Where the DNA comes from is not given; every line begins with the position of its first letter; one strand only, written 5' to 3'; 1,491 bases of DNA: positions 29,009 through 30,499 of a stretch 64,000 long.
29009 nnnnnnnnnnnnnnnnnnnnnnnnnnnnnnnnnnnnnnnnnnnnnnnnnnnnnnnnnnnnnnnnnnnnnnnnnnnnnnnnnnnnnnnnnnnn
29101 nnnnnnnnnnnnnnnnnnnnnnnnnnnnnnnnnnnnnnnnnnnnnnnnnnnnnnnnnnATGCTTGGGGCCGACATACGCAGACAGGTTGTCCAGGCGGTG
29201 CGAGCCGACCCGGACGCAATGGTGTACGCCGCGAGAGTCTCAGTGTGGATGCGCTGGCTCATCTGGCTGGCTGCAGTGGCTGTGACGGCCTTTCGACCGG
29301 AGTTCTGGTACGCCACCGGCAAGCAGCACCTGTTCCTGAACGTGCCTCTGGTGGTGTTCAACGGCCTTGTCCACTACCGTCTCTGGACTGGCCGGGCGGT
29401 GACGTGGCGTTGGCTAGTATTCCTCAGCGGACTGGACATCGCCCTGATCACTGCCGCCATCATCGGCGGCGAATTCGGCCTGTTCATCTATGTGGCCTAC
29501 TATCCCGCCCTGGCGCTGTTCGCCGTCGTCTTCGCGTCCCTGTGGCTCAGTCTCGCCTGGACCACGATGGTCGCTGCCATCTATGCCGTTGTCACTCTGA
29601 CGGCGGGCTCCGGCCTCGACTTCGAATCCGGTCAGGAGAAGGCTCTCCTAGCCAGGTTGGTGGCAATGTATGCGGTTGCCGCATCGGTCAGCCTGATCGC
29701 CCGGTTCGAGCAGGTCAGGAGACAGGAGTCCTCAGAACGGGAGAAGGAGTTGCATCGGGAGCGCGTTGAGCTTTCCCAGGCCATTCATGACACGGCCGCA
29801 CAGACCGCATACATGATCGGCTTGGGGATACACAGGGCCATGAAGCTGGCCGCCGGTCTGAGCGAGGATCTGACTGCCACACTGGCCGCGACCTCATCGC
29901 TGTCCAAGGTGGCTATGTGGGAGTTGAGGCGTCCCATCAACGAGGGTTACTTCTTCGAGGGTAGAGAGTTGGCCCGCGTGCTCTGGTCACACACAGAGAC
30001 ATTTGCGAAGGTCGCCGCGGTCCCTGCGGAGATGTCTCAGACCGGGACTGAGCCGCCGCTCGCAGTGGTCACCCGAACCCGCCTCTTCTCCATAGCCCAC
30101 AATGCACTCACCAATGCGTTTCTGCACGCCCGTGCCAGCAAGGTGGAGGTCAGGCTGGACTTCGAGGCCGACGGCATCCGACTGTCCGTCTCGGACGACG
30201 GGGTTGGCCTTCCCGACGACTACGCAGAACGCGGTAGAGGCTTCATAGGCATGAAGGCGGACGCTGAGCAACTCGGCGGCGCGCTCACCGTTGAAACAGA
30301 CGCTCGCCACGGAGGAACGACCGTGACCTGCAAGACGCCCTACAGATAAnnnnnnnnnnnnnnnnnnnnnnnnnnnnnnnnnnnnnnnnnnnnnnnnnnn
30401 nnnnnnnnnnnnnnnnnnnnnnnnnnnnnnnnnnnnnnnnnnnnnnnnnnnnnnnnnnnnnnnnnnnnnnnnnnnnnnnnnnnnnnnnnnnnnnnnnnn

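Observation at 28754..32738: Apparently perfect 1,684-bp inverted duplication of a histidine-kinase gene plus the regulator's first 68 nt, bracketing the only intact response regulator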

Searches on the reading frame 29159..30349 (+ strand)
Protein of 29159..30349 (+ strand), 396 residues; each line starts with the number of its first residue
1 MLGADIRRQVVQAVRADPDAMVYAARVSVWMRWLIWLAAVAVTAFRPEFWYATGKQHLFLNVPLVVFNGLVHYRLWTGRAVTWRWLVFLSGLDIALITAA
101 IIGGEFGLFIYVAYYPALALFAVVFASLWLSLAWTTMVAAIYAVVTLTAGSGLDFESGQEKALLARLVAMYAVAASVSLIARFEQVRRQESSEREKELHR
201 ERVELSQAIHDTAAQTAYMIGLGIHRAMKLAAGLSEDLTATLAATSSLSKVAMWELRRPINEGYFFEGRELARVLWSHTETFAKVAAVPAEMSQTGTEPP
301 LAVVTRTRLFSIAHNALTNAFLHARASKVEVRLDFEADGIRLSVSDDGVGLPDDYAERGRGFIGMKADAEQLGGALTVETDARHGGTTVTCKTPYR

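Call 8: search_protein_families(library=pfam, proteins=[window:29159-30349:+], max_evalue=0.01)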
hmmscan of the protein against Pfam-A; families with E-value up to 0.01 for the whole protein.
window:29159-30349:+ (396 aa): 3 families
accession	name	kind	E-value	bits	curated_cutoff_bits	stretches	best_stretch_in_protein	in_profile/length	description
PF02518.31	HATPase_c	-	1.1e-11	45.6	26.4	1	306-394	3-108/111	Histidine kinase-, DNA gyrase B-, and HSP90-like ATPase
PF07730.19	HisKA_3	-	3.3e-05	24.8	24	1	201-259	1-59/68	Histidine kinase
PF13581.12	HATPase_c_2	-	0.0015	19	27.4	1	316-359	39-99/127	Histidine kinase-like ATPase domain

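Call 9: find_encoding_contigs(protein=window:29159-30349:+, flank=10000, max_places=10)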
Protein window:29159-30349:+ (396 aa): 7 contigs read that carry it; 7 places shown.
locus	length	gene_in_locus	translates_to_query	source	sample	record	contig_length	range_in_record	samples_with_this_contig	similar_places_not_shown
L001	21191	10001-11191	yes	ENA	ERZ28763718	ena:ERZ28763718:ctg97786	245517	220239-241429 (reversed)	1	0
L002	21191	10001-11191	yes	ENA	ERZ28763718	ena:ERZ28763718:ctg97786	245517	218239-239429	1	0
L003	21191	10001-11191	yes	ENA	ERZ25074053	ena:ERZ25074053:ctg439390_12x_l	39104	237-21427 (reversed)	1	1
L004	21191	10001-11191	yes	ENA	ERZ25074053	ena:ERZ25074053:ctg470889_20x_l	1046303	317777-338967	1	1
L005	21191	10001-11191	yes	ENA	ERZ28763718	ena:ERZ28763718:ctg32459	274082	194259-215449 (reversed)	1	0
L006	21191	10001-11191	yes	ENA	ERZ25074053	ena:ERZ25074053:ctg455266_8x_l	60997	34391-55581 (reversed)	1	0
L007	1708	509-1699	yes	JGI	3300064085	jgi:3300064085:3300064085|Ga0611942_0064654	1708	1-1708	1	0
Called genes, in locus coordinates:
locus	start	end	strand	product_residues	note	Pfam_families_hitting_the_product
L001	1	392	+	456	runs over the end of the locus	PF01943:Polysacc_synt, PF13440:Polysacc_synt_3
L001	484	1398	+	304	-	PF13578:Methyltransf_24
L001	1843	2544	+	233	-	PF00534:Glycos_transf_1, PF13692:Glyco_trans_1_4, PF13524:Glyco_trans_1_2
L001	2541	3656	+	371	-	PF13439:Glyco_transf_4, PF13579:Glyco_trans_4_4, PF00534:Glycos_transf_1, PF13692:Glyco_trans_1_4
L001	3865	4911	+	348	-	PF13439:Glyco_transf_4, PF13579:Glyco_trans_4_4, PF20706:GT4-conflict, PF00534:Glycos_transf_1, PF13692:Glyco_trans_1_4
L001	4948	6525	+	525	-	PF04932:Wzy_C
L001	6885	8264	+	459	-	PF03721:UDPG_MGDP_dh_N, PF03446:NAD_binding_2, PF00984:UDPG_MGDP_dh, PF03720:UDPG_MGDP_dh_C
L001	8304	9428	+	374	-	PF13439:Glyco_transf_4, PF13579:Glyco_trans_4_4, PF00534:Glycos_transf_1, PF13692:Glyco_trans_1_4, PF13524:Glyco_trans_1_2 (weak)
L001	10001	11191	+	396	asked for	PF02518:HATPase_c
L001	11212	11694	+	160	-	PF00072:Response_reg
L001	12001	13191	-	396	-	PF02518:HATPase_c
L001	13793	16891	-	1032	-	PF00675:Peptidase_M16, PF05193:Peptidase_M16_C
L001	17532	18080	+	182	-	-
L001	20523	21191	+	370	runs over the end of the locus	PF25390:WD40_RLD, PF13540:RCC1_2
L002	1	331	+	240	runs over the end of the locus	PF00483:NTP_transferase, PF12804:NTP_transf_3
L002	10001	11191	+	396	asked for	PF02518:HATPase_c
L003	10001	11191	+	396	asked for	PF02518:HATPase_c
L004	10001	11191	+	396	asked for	PF02518:HATPase_c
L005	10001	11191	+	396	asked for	PF02518:HATPase_c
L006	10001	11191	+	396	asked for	PF02518:HATPase_c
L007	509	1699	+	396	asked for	PF02518:HATPase_c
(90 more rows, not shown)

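Call 15: find_homologous_proteins(query=window:29159-30349:+, max_evalue=1e-20)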
Query window:29159-30349:+ (396 aa): 2979 proteins with E <= 1e-20 among 8000 candidates; the best 120 are listed.
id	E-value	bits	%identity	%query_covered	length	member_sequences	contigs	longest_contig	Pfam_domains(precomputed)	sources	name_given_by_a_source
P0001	9.4e-254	859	99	100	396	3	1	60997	PF02518.32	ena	-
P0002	1.2e-201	688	79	100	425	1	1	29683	PF07730.20,PF02518.32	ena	-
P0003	5.0e-201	686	78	100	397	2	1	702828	PF07730.20,PF02518.32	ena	-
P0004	1.1e-198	678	79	100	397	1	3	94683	PF07730.20,PF02518.32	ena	-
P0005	1.9e-198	677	79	100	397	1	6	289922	PF07730.20,PF02518.32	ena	-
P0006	2.7e-198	677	78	100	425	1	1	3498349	PF07730.20,PF02518.32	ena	-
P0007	3.0e-198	677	78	100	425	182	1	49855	PF07730.20,PF02518.32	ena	-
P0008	6.3e-198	676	78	100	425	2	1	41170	PF07730.20,PF02518.32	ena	-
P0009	8.3e-198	675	78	100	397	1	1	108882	PF07730.20,PF02518.32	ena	-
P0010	8.3e-198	675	79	100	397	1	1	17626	PF07730.20,PF02518.32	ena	-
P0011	8.7e-198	675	78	100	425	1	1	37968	PF07730.20,PF02518.32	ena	-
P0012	1.0e-197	675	78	100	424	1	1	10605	PF07730.20,PF02518.32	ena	-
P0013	1.7e-197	674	78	100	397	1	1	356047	PF07730.20,PF02518.32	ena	-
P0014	1.7e-197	674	78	100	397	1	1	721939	PF07730.20,PF02518.32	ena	-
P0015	4.0e-197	673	78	100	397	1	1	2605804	PF07730.20,PF02518.32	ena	-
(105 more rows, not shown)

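Call 17: find_related_loci(query=A2, collection=genome_contigs, flank=10000)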
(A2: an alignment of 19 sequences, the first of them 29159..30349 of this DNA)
Query A2 (396 aa) in genome_contigs; peptide patterns used: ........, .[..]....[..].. (x = any residue, [..] = any of these).
356 stretches matched a pattern; 312 encode a relative of the query (tblastn E <= 1e-3); the best 80 are kept; 80 distinct loci.
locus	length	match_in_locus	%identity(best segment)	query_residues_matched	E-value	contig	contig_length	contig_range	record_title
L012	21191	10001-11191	78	1-396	0e+0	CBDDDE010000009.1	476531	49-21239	MAG: Dehalococcoidia bacterium isolate ab05cfd7-02f2-4a27-9691-689cd7b926e2 genome assembly, contig: contig_9, whole gen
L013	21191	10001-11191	78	1-396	0e+0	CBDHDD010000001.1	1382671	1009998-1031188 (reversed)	MAG: Dehalococcoidia bacterium isolate e1889495-a2da-40f9-909c-8269d7dc74c2 genome assembly, contig: contig_1, whole gen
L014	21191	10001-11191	77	1-396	0e+0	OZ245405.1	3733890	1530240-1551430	MAG: Dehalococcoidia bacterium isolate 4242a2cd-c548-43ce-a6cb-d471f6a5c9d8 genome assembly, chromosome: 1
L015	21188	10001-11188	75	2-396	0e+0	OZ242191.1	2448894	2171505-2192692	MAG: Dehalococcoidia bacterium isolate de6f4d66-2acb-4fd1-9b53-abb1080e863f genome assembly, chromosome: 1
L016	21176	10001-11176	75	6-396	0e+0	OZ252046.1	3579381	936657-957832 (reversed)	MAG: Dehalococcoidia bacterium isolate ad336184-ad58-47b0-9b5a-c7672a60f3bb genome assembly, chromosome: 1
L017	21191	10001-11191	78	1-396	0e+0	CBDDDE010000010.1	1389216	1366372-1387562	MAG: Dehalococcoidia bacterium isolate ab05cfd7-02f2-4a27-9691-689cd7b926e2 genome assembly, contig: contig_10, whole ge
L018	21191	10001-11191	78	1-396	0e+0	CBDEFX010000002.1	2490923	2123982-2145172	MAG: Dehalococcoidia bacterium isolate bd3fcf20-00e0-4c08-a004-f645cab7dc39 genome assembly, contig: contig_2, whole gen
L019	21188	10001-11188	77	2-396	0e+0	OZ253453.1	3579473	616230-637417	MAG: Dehalococcoidia bacterium isolate 43ccb18f-af08-49d2-9d38-583f6829fde5 genome assembly, chromosome: 1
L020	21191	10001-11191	75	1-396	0e+0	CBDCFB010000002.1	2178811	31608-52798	MAG: Dehalococcoidia bacterium isolate 197aea84-9146-475f-a767-9aad1a17c687 genome assembly, contig: contig_2, whole gen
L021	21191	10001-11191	77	1-396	0e+0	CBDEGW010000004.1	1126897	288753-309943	MAG: Dehalococcoidia bacterium isolate df1c8e39-9ed4-4f98-84fc-ac90bf75a161 genome assembly, contig: contig_4, whole gen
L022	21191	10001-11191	74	1-396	0e+0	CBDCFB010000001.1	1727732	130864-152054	MAG: Dehalococcoidia bacterium isolate 197aea84-9146-475f-a767-9aad1a17c687 genome assembly, contig: contig_1, whole gen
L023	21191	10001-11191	77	1-396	1e-180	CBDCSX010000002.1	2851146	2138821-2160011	MAG: Dehalococcoidia bacterium isolate d16e51a1-bce5-44a0-b433-43a10ca61d1e genome assembly, contig: contig_2, whole gen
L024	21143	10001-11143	75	17-396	2e-180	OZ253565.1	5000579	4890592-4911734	MAG: Dehalococcoidia bacterium isolate c57aa991-6108-42ac-a26f-d51f4aa099f5 genome assembly, chromosome: 1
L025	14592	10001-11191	74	1-396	6e-180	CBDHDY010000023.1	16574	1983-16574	MAG: Dehalococcoidia bacterium isolate e58c4f91-f2be-4f0a-9909-6998b1ebe402 genome assembly, contig: contig_23, whole ge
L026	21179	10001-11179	76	1-395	3e-178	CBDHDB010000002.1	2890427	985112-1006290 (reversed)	MAG: Dehalococcoidia bacterium isolate 822cf7f2-f088-4de1-b96c-ebc5a35fe4d4 genome assembly, contig: contig_2, whole gen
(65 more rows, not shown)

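Call 54: search_protein_families(library=ncbifam, proteins=[window:29159-30349:+], max_evalue=0.00001)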
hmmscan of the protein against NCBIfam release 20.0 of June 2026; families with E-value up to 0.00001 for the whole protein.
window:29159-30349:+ (396 aa): 7 families
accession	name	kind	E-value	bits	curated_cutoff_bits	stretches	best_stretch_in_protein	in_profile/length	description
NF047786.1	his_kin_MadS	equivalog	9.4e-19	67.8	500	1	187-394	216-434/434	MadS family sensor histidine kinase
NF052443.1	SensHisKinMctS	equivalog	5.7e-15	54.6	700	1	200-394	249-447/457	two-component system sensor histidine kinase MctS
NF008649.0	PRK11644.1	equivalog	2.5e-14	52.9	408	1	297-394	401-495/499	signal transduction histidine-protein kinase/phosphatase UhpB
NF007896.0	PRK10600.1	equivalog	5.5e-12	45.1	578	1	305-391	495-581/598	nitrate/nitrite two-component system sensor histidine kinase NarX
NF008184.0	PRK10935.1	equivalog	9.1e-09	34.5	553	1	308-392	471-556/565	nitrate/nitrite two-component system sensor histidine kinase NarQ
NF052531.1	Strep_LiaS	equivalog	1.6e-08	34.2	450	1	307-393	239-325/328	envelope stress sensor histidine kinase LiaS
NF051872.1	HisKinPhyk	equivalog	8.8e-07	27.9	750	1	315-389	456-532/537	sensor histidine kinase PhyK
